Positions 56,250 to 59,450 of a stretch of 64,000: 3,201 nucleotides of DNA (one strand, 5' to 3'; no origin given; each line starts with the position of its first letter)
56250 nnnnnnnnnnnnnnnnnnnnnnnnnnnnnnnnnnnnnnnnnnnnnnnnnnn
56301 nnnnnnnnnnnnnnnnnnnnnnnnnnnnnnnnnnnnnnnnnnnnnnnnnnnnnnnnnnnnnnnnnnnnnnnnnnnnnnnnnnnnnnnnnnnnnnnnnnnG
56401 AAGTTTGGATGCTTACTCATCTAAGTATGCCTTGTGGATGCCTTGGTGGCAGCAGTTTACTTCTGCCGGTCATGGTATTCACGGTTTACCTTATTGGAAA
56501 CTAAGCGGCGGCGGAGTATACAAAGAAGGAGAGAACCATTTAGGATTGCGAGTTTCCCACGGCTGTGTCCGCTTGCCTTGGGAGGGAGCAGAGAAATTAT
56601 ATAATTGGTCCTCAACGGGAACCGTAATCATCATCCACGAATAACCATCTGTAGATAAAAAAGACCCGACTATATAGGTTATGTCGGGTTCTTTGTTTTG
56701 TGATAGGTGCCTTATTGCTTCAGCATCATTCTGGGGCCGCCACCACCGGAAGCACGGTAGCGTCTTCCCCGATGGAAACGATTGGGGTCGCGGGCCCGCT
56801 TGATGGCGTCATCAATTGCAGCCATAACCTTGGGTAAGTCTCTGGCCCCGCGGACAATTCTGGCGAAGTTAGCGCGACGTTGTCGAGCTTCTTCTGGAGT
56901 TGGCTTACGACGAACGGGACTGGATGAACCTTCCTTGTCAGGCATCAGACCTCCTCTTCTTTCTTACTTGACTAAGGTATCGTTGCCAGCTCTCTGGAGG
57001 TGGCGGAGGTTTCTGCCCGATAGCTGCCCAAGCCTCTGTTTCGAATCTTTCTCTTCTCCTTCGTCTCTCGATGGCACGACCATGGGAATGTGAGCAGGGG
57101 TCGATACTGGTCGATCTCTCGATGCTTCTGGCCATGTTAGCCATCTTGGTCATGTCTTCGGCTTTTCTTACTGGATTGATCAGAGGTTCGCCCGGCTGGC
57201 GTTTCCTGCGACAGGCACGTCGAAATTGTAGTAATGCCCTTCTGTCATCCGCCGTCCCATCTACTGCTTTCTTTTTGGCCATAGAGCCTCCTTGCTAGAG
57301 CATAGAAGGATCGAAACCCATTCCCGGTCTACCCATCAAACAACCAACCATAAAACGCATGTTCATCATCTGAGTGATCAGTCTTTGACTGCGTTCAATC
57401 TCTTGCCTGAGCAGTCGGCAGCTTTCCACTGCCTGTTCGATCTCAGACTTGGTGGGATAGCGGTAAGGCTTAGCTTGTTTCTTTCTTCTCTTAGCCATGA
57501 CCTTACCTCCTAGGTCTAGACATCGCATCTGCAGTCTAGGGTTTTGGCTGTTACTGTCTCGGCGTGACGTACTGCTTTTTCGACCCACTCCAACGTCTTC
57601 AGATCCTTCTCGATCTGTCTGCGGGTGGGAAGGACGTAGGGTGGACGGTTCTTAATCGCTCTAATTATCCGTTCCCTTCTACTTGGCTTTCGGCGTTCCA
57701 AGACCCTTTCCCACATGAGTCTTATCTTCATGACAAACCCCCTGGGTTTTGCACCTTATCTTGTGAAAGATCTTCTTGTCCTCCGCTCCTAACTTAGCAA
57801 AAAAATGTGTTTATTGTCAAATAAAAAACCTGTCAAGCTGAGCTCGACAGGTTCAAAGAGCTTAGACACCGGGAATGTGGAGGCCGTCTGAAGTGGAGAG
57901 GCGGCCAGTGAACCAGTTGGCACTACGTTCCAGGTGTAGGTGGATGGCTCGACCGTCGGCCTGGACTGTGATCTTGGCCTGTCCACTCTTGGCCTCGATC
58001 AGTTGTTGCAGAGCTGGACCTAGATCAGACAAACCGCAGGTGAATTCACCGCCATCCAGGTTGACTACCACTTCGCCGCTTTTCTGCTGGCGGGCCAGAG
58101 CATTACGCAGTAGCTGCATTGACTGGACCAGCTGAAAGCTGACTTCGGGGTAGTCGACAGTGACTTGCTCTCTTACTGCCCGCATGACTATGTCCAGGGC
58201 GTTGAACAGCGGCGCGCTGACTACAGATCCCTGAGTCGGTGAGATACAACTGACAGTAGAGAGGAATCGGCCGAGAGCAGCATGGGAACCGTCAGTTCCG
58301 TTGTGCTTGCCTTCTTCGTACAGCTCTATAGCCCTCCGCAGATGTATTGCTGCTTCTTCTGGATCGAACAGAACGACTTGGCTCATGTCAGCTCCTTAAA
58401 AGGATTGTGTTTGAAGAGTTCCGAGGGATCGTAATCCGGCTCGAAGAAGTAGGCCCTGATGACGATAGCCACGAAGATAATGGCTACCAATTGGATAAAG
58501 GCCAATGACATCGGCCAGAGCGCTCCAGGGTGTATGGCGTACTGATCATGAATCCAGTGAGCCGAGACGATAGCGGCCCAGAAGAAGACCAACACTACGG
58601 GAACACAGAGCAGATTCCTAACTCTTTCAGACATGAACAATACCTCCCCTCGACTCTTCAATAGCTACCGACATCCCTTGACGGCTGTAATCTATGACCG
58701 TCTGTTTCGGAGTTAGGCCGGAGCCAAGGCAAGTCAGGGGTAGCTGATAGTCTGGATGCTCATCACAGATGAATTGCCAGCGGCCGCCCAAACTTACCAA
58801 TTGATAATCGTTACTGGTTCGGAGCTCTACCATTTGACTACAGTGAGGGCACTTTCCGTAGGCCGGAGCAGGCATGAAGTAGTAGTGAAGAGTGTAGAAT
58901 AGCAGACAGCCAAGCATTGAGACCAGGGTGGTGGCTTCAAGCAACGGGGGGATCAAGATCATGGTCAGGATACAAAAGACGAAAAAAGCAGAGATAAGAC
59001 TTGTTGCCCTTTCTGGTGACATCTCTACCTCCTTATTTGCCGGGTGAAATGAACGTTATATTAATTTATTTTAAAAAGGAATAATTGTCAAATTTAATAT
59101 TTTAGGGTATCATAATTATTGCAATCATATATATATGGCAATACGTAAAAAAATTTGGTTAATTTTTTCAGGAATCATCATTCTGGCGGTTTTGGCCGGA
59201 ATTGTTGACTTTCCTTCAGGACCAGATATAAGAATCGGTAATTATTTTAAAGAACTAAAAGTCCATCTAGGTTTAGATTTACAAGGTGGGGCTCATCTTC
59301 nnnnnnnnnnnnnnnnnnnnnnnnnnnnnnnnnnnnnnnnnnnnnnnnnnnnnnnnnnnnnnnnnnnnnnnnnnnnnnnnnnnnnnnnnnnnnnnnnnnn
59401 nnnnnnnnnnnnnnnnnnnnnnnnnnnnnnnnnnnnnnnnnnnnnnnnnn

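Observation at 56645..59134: GC-rich 2.4 kb island of seven small minus-strand genes (tandem basic paralogs plus membrane/zinc-ribbon proteins) inserted antisense between the L,D-transpeptidase gene and secDF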

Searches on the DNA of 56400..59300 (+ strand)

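Call 9: search_rna_families(source=window, start=56400, end=59300, threshold=evalue, max_evalue=1)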
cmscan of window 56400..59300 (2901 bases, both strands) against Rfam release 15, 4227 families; matches with E-value up to 1: 0.
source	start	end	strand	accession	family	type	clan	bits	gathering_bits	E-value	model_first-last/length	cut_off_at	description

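Call 13: search_dna_similar(query=window:56645-59134:+, collection=phages, mode=distant, max_evalue=0.01)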
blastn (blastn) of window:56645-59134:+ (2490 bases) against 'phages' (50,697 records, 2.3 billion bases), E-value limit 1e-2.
No match.

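Call 14: search_dna_similar(query=window:56645-59134:+, collection=plasmids, mode=distant, max_evalue=0.01)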
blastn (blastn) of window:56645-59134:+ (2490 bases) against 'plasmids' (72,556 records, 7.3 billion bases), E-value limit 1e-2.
No match.

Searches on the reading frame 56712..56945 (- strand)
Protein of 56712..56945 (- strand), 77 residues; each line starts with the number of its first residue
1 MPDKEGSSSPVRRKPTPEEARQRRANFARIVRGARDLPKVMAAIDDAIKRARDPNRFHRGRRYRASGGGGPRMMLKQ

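Call 6: search_protein_families(library=pfam, max_evalue=1, proteins=[window:56712-56945:-])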
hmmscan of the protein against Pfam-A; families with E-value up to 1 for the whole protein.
window:56712-56945:- (77 aa): 0 families

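Call 7: search_protein_families(library=phrogs, max_evalue=1, proteins=[window:56712-56945:-])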
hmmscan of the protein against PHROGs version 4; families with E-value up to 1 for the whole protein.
window:56712-56945:- (77 aa): 1 family
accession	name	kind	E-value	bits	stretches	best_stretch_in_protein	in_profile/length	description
phrog_9304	-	unknown function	0.031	15.5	1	48-66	5-25/54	-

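Call 24: search_protein_families(library=padloc, max_evalue=1, proteins=[window:56712-56945:-])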
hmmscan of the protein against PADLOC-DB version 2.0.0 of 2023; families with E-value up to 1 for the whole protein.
window:56712-56945:- (77 aa): 0 families

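Call 25: search_protein_families(library=ncbifam, max_evalue=1, proteins=[window:56712-56945:-])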
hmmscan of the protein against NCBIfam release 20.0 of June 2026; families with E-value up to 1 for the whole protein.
window:56712-56945:- (77 aa): 0 families

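Call 57: find_related_loci(query=A3, collection=metagenome_contigs, flank=10000)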
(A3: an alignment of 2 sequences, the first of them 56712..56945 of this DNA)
Query A3 (77 aa) in metagenome_contigs; peptide patterns used: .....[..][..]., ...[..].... (x = any residue, [..] = any of these).
311 stretches matched a pattern, but none encodes a relative of the query by tblastn (E <= 1e-3).

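Call 59: find_related_loci(query=A3, collection=viral_contigs, flank=10000)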
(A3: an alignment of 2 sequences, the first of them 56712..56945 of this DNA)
Query A3 (77 aa) in viral_contigs; peptide patterns used: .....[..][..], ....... (x = any residue, [..] = any of these).
100 stretches matched a pattern, but none encodes a relative of the query by tblastn (E <= 1e-3).

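Call 68: search_solved_structures(query=A3, max_evalue=1)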
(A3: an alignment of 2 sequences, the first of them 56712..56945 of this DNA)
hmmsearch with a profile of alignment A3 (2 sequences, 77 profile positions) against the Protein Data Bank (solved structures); distinct sequences matched with E-value up to 1: 0.
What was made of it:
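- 56712..56945 (-): i7: 77 aa, pI 11.8, 16 Arg. The N-terminal half is variable between strains; the C-terminal half is identical. No family hit (calls 6, 7, 24, 25, 68).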

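Call 75: search_protein_families(library=pfam, max_evalue=1, proteins=[L084:903-1160:+, L084:1248-1475:+, L084:573-896:+, L085:370-564:+])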
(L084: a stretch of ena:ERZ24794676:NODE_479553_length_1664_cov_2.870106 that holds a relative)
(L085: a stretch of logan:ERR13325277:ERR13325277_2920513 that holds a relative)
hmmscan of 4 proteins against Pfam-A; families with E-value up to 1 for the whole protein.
L084:903-1160:+ (85 aa): 1 family
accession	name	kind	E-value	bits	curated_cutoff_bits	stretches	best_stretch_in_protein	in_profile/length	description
PF15456.11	Uds1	-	0.021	15.4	28.8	1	9-79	34-106/123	Up-regulated During Septation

L084:1248-1475:+ (75 aa): 1 family
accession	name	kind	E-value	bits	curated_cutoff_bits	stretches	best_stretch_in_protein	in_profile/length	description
PF01466.24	Skp1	-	0.044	14.1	22.3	1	32-46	31-45/48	Skp1 family, dimerisation domain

L084:573-896:+ (107 aa): 0 families

L085:370-564:+ (64 aa): 2 families
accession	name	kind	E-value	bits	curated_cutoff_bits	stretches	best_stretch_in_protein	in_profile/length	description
PF05634.16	APO_RNA-bind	-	0.039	13.8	25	1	2-34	22-54/200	APO RNA-binding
PF16544.10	STAR_dimer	-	0.23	11.5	26.3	1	25-43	31-49/53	Homodimerisation region of STAR domain protein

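Call 76: search_protein_families(library=phrogs, max_evalue=1, proteins=[L084:903-1160:+, L084:1248-1475:+, L084:573-896:+, L085:370-564:+])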
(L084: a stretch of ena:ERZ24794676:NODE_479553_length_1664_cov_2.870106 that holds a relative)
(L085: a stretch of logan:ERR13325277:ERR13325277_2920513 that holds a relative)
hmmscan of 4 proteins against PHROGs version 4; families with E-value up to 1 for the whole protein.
L084:903-1160:+ (85 aa): 7 families
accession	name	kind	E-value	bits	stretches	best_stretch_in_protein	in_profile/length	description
phrog_2335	-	tail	0.021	13.7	1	17-80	360-423/1536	tail length tape measure protein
phrog_36733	-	unknown function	0.024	15.8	1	40-74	17-51/131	-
phrog_7586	-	unknown function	0.053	14.4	1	53-82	22-51/61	-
phrog_26686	-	unknown function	0.062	14.5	1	54-72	33-51/65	-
phrog_5890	-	moron, auxiliary metabolic gene and host takeover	0.11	12.4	1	30-76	145-191/374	tellurite resistance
phrog_25538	-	unknown function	0.19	12.2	1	35-73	188-226/293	-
phrog_3424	-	unknown function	0.34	12.1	0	3-32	7-36/95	-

L084:1248-1475:+ (75 aa): 0 families

L084:573-896:+ (107 aa): 2 families
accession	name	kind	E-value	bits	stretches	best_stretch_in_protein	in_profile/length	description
phrog_17402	-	moron, auxiliary metabolic gene and host takeover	0.1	13.7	1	34-79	69-116/123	membrane protein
phrog_10059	-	unknown function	0.48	10.1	1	81-102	32-53/345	-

L085:370-564:+ (64 aa): 1 family
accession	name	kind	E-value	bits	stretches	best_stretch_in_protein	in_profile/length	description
phrog_33346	-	unknown function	0.23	12.5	1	14-63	10-59/65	-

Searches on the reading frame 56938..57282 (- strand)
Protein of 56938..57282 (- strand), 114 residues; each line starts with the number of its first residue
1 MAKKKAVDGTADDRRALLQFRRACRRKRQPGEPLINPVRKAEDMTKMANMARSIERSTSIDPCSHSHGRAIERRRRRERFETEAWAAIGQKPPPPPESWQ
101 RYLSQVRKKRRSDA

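Call 6: search_protein_families(library=pfam, max_evalue=1, proteins=[window:56938-57282:-])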
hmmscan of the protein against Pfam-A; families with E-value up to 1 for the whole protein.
window:56938-57282:- (114 aa): 1 family
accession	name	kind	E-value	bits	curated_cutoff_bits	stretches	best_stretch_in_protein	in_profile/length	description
PF08263.17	LRRNT_2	-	0.36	11.6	20.7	0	11-23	2-14/41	Leucine rich repeat N-terminal domain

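Call 7: search_protein_families(library=phrogs, max_evalue=1, proteins=[window:56938-57282:-])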
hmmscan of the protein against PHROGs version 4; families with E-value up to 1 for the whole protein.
window:56938-57282:- (114 aa): 1 family
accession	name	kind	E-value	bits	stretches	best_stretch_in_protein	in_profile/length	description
phrog_32430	-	DNA, RNA and nucleotide metabolism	0.25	12.1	1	43-87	44-88/139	tRNA splicing ligase RtcB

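Call 24: search_protein_families(library=padloc, max_evalue=1, proteins=[window:56938-57282:-])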
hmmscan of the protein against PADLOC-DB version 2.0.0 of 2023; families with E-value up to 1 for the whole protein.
window:56938-57282:- (114 aa): 0 families

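Call 25: search_protein_families(library=ncbifam, max_evalue=1, proteins=[window:56938-57282:-])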
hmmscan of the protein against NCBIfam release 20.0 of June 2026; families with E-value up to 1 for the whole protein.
window:56938-57282:- (114 aa): 0 families

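Call 31: find_homologous_proteins(query=A1, max_evalue=0.1)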
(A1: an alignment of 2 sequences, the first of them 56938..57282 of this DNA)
Query A1 (2 sequences) (114 aa, profile of the alignment): 2 proteins with E <= 0.1 among 57 candidates.
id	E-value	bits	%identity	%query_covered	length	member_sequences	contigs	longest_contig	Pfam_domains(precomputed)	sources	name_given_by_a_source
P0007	5.3e-65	234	100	100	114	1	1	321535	-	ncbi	ncbi:MAG: hypothetical protein ABIB97_01105 [Patescibacteria group bacterium]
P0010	3.9e-61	222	66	94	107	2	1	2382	-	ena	-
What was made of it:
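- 56938..57282 (-): i6: 114 aa, pI 11.3. Conserved core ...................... and a KPPPP run. Only itself and that allele found among 5.8e9 proteins (call 31).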

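Call 37: find_related_loci(query=A1, collection=viral_contigs, flank=10000)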
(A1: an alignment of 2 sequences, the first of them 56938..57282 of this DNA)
Query A1 (114 aa) in viral_contigs; peptide patterns used: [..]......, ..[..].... (x = any residue, [..] = any of these).
98 stretches matched a pattern, but none encodes a relative of the query by tblastn (E <= 1e-3).

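Call 38: find_related_loci(query=A1, collection=metagenome_contigs, flank=10000)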
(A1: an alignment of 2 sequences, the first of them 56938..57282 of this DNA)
Query A1 (114 aa) in metagenome_contigs; peptide patterns used: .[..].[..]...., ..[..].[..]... (x = any residue, [..] = any of these).
539 stretches matched a pattern, but none encodes a relative of the query by tblastn (E <= 1e-3).

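Call 67: search_solved_structures(query=A1, max_evalue=1)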
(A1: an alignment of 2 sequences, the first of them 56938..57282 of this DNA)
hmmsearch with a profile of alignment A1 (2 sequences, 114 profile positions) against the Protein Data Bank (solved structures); distinct sequences matched with E-value up to 1: 0.

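Call 75: search_protein_families(library=pfam, max_evalue=1, proteins=[L084:903-1160:+, L084:1248-1475:+, L084:573-896:+, L085:370-564:+])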
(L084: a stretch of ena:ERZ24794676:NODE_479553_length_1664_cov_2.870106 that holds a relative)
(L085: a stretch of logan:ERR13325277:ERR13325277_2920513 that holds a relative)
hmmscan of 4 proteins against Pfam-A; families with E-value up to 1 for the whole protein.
L084:903-1160:+ (85 aa): 1 family
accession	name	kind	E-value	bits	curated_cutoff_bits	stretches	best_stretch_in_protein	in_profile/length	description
PF15456.11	Uds1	-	0.021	15.4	28.8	1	9-79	34-106/123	Up-regulated During Septation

L084:1248-1475:+ (75 aa): 1 family
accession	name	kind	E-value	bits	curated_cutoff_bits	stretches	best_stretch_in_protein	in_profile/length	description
PF01466.24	Skp1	-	0.044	14.1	22.3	1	32-46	31-45/48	Skp1 family, dimerisation domain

L084:573-896:+ (107 aa): 0 families

L085:370-564:+ (64 aa): 2 families
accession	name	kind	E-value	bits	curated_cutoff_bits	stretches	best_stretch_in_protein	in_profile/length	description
PF05634.16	APO_RNA-bind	-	0.039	13.8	25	1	2-34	22-54/200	APO RNA-binding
PF16544.10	STAR_dimer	-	0.23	11.5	26.3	1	25-43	31-49/53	Homodimerisation region of STAR domain protein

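Call 76: search_protein_families(library=phrogs, max_evalue=1, proteins=[L084:903-1160:+, L084:1248-1475:+, L084:573-896:+, L085:370-564:+])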
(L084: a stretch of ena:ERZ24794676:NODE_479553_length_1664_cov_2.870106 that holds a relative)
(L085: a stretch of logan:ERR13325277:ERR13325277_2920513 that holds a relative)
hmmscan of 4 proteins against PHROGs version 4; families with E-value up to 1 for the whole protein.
L084:903-1160:+ (85 aa): 7 families
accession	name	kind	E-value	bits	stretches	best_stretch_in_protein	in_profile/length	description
phrog_2335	-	tail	0.021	13.7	1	17-80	360-423/1536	tail length tape measure protein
phrog_36733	-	unknown function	0.024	15.8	1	40-74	17-51/131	-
phrog_7586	-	unknown function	0.053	14.4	1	53-82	22-51/61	-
phrog_26686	-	unknown function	0.062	14.5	1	54-72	33-51/65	-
phrog_5890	-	moron, auxiliary metabolic gene and host takeover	0.11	12.4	1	30-76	145-191/374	tellurite resistance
phrog_25538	-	unknown function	0.19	12.2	1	35-73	188-226/293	-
phrog_3424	-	unknown function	0.34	12.1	0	3-32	7-36/95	-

L084:1248-1475:+ (75 aa): 0 families

L084:573-896:+ (107 aa): 2 families
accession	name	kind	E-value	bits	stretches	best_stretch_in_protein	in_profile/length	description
phrog_17402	-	moron, auxiliary metabolic gene and host takeover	0.1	13.7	1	34-79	69-116/123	membrane protein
phrog_10059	-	unknown function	0.48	10.1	1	81-102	32-53/345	-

L085:370-564:+ (64 aa): 1 family
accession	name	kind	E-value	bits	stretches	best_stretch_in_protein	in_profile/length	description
phrog_33346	-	unknown function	0.23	12.5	1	14-63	10-59/65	-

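Call 81: search_dna_similar(query=window:56938-57282:-, collection=phages, mode=protein, max_evalue=0.1, max_rows=10)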
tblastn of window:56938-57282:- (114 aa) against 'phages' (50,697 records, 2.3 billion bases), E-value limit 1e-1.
No match.
